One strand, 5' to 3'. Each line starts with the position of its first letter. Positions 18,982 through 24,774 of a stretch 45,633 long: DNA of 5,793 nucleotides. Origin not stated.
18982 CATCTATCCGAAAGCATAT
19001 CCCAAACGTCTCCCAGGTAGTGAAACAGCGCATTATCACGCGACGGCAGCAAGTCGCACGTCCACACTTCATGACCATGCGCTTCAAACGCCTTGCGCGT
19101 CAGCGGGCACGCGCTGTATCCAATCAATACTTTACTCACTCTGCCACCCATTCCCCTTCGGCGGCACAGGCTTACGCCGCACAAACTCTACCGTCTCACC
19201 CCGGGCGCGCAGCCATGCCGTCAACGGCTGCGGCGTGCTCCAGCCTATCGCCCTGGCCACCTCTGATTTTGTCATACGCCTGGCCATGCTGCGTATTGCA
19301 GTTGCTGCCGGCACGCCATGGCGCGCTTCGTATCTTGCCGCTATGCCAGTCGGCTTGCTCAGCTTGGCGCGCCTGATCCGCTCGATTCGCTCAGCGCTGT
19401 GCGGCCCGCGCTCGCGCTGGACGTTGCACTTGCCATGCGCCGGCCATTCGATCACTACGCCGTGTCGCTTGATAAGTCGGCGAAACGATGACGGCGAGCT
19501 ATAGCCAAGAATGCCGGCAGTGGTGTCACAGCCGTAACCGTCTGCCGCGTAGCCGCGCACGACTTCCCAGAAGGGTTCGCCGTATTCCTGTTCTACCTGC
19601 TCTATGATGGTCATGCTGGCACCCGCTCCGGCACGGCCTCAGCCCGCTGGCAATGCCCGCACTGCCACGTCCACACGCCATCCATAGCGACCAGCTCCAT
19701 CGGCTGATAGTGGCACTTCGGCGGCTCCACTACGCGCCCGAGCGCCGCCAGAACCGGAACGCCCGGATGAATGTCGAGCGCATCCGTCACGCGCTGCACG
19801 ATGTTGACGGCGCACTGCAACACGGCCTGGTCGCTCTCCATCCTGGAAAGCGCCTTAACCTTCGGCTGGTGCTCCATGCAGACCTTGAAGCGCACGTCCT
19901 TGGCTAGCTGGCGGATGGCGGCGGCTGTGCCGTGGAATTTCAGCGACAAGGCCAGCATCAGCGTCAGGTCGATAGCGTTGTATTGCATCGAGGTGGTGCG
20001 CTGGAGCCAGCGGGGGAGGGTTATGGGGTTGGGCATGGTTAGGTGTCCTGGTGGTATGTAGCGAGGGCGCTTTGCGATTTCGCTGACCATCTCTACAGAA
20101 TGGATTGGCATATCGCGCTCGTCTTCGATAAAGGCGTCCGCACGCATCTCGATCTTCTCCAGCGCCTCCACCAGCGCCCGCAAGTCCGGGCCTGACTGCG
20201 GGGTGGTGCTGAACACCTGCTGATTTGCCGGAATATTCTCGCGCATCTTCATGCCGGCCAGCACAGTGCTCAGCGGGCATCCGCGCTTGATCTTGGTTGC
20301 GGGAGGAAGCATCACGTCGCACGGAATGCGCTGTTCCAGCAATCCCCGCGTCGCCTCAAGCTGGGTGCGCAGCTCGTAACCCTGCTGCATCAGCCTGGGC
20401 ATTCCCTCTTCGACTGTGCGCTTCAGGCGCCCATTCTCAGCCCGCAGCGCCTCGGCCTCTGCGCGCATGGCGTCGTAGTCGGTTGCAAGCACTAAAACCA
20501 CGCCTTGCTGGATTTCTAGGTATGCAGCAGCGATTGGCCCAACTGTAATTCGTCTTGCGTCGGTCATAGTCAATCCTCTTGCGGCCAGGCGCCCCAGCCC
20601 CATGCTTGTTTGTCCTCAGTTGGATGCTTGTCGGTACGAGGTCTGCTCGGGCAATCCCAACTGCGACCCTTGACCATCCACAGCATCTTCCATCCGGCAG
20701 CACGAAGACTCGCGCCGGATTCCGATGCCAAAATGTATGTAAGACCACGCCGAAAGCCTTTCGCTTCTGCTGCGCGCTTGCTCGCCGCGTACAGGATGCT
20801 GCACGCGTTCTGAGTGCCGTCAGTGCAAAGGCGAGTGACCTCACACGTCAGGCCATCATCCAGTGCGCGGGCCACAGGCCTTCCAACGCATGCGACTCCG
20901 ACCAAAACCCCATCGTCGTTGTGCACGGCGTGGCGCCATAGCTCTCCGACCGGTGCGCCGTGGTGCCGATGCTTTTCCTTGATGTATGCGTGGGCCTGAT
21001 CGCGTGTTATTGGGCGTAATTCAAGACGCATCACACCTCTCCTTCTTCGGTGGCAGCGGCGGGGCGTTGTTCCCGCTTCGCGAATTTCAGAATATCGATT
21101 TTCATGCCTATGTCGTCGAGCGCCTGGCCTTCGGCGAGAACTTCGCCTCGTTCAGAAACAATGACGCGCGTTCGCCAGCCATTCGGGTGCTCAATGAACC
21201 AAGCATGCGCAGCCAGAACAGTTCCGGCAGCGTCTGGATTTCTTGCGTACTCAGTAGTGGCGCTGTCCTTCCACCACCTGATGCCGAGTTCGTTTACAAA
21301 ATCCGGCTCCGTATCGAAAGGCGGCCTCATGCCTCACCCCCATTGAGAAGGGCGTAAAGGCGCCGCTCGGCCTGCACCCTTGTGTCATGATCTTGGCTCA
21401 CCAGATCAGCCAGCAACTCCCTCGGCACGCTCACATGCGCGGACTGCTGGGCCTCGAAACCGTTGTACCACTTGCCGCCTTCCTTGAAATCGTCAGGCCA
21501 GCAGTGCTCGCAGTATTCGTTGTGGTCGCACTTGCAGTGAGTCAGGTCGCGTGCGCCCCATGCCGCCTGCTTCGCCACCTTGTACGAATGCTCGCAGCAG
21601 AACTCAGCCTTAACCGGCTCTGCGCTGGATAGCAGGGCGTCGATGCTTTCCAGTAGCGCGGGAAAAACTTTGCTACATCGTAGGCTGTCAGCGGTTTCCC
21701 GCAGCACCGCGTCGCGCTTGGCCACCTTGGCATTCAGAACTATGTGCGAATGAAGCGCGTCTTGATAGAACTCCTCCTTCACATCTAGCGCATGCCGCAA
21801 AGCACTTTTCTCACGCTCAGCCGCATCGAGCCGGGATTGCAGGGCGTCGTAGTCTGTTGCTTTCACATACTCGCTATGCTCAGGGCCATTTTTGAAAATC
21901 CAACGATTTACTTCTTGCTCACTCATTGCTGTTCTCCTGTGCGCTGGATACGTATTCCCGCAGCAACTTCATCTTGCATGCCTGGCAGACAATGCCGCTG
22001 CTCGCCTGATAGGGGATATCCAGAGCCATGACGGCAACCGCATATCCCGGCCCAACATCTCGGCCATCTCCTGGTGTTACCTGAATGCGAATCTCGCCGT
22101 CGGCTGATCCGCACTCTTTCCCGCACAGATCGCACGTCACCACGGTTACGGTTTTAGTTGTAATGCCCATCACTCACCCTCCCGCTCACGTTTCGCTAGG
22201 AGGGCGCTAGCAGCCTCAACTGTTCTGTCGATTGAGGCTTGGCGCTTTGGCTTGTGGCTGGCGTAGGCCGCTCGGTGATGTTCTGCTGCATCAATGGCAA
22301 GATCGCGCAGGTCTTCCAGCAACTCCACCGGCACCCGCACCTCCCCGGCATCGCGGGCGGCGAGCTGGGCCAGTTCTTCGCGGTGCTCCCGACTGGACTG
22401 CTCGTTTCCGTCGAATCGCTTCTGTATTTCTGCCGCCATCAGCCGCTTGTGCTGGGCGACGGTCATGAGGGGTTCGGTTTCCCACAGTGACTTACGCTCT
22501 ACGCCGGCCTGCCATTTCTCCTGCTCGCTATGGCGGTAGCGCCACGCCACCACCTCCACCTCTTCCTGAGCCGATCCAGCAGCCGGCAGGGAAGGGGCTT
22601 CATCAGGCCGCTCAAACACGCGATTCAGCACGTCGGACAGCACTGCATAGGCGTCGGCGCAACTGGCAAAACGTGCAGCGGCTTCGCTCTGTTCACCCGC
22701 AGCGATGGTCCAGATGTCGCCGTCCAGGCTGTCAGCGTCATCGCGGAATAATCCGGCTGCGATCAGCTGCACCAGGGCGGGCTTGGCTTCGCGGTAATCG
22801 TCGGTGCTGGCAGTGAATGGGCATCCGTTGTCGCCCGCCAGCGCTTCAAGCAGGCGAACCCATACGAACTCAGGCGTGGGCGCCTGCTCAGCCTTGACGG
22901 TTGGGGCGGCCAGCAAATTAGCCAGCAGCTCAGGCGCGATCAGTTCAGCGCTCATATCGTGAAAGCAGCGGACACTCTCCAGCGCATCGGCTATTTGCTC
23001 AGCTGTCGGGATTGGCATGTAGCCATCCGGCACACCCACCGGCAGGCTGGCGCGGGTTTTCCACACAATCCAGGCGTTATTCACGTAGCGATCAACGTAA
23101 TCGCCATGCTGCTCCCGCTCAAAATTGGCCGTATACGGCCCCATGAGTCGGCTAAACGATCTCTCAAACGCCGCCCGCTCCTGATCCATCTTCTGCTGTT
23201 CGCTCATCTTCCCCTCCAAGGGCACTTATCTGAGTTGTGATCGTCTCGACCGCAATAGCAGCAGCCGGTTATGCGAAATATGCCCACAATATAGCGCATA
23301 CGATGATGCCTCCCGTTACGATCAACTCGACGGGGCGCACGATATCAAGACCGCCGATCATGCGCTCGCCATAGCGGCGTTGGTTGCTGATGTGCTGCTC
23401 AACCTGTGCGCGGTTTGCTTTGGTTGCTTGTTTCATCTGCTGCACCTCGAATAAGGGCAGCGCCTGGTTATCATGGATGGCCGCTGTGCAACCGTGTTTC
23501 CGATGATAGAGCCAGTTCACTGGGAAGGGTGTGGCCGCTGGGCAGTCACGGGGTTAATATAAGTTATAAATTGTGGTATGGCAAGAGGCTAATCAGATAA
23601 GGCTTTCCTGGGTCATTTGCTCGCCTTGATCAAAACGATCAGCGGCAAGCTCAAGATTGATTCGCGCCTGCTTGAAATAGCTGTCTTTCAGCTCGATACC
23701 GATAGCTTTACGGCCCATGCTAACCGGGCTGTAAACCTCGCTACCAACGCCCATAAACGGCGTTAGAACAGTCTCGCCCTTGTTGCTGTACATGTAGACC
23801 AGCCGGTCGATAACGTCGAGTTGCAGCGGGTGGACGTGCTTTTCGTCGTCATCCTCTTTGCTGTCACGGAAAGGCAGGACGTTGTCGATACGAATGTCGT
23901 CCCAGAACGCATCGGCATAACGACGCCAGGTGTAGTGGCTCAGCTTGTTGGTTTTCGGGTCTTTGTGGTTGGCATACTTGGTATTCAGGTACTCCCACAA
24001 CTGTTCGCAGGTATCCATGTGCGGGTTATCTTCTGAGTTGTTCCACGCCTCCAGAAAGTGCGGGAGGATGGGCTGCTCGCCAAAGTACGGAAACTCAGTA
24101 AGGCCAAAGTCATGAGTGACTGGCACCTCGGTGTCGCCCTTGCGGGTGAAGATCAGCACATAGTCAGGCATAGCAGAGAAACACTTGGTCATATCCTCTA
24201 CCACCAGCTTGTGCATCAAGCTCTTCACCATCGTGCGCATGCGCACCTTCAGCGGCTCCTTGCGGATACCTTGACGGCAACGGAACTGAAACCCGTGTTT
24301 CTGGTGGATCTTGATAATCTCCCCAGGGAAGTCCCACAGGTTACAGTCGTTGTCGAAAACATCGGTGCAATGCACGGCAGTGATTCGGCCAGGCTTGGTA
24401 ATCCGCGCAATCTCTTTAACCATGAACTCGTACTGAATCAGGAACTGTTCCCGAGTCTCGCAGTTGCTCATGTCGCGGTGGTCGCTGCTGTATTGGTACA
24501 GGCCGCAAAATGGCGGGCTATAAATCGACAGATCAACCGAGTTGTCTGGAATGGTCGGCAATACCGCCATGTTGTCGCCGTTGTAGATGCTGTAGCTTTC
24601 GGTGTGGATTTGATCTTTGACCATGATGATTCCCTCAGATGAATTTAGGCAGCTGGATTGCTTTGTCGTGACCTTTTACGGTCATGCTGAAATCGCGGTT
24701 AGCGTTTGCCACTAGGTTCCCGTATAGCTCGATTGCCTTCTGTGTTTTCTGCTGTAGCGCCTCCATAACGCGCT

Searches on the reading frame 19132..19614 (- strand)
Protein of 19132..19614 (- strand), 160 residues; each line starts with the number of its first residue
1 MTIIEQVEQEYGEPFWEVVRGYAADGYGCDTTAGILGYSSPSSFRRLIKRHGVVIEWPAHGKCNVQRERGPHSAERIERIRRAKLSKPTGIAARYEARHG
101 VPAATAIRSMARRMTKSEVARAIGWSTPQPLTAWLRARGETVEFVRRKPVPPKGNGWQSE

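Call 7: search_protein_families(library=pfam, proteins=[window:19132-19614:-], max_evalue=0.1)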
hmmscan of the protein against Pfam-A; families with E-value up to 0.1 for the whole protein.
window:19132-19614:- (160 aa): 3 families
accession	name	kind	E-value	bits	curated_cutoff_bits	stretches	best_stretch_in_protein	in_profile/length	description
PF13384.12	HTH_23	-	0.0019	18.4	24.6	0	104-128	8-32/50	Homeodomain-like domain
PF12833.13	HTH_18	-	0.0037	18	33.6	0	29-51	47-69/80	Helix-turn-helix domain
PF13518.12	HTH_28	-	0.0045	17.5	25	0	22-50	8-35/52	Helix-turn-helix domain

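Call 9: search_protein_families(library=phrogs, proteins=[window:19132-19614:-], max_evalue=0.01)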
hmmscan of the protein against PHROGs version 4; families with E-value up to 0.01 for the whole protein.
window:19132-19614:- (160 aa): 1 family
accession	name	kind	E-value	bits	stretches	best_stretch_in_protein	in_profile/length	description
phrog_7061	-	DNA, RNA and nucleotide metabolism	0.0086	17.6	0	104-138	35-68/70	HTH DNA binding protein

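Call 10: search_protein_families(library=ncbifam, proteins=[window:19132-19614:-], max_evalue=0.01)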
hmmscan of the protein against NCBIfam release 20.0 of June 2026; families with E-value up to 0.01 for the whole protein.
window:19132-19614:- (160 aa): 0 families

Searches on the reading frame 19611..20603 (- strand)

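Call 7: search_protein_families(library=pfam, proteins=[window:19611-20603:-], max_evalue=0.1)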
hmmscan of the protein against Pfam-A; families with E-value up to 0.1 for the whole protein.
window:19611-20603:- (330 aa): 3 families
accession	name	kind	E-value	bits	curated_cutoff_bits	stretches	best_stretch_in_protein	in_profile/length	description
PF24886.1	DUF7740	-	9.8e-09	35.7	28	1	210-277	3-65/65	Domain of unknown function (DUF7740)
PF02183.23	HALZ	-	0.01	16.5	28.1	1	38-65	9-36/43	Homeobox associated leucine zipper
PF13453.11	Zn_ribbon_TFIIB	-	0.016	15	22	1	295-318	3-25/41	Transcription factor zinc-finger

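Call 9: search_protein_families(library=phrogs, proteins=[window:19611-20603:-], max_evalue=0.01)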
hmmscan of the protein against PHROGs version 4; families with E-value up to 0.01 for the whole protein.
window:19611-20603:- (330 aa): 2 families
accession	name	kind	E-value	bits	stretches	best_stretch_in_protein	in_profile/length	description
phrog_7614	-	unknown function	3.2e-33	115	1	192-286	7-107/120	-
phrog_3592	-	moron, auxiliary metabolic gene and host takeover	0.0067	17.7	0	34-118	26-104/182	Lar-like restriction alleviation protein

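Call 10: search_protein_families(library=ncbifam, proteins=[window:19611-20603:-], max_evalue=0.01)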
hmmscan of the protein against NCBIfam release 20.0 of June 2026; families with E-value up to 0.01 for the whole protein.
window:19611-20603:- (330 aa): 0 families

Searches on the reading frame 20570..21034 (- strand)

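Call 7: search_protein_families(library=pfam, proteins=[window:20570-21034:-], max_evalue=0.1)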
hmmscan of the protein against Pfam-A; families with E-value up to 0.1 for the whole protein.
window:20570-21034:- (154 aa): 1 family
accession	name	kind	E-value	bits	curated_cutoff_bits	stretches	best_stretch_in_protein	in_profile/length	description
PF25680.1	Mom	-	0.087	12.9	27.1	0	4-84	2-91/202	Mom protein family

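Call 9: search_protein_families(library=phrogs, proteins=[window:20570-21034:-], max_evalue=0.01)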
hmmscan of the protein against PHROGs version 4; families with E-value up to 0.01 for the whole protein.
window:20570-21034:- (154 aa): 1 family
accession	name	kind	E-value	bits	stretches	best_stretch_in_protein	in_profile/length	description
phrog_1384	-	other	1.5e-34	120.6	1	1-141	18-176/245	Mom-like DNA modification protein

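Call 10: search_protein_families(library=ncbifam, proteins=[window:20570-21034:-], max_evalue=0.01)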
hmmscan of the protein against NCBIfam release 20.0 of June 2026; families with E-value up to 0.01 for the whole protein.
window:20570-21034:- (154 aa): 1 family
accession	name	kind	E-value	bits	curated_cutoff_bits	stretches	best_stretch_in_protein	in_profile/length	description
NF045478.1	XF1762_fam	equivalog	5.8e-58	194.8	50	1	6-145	2-142/143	XF1762 family protein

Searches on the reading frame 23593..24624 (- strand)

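Call 89: search_protein_families(library=pfam, proteins=[window:23593-24624:-], max_evalue=0.001)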
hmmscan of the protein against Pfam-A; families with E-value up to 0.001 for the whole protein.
window:23593-24624:- (343 aa): 1 family
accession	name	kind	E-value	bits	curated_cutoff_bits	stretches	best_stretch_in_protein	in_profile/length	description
PF01555.25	N6_N4_Mtase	-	7.8e-17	62.4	26.7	1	30-320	1-219/221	DNA methylase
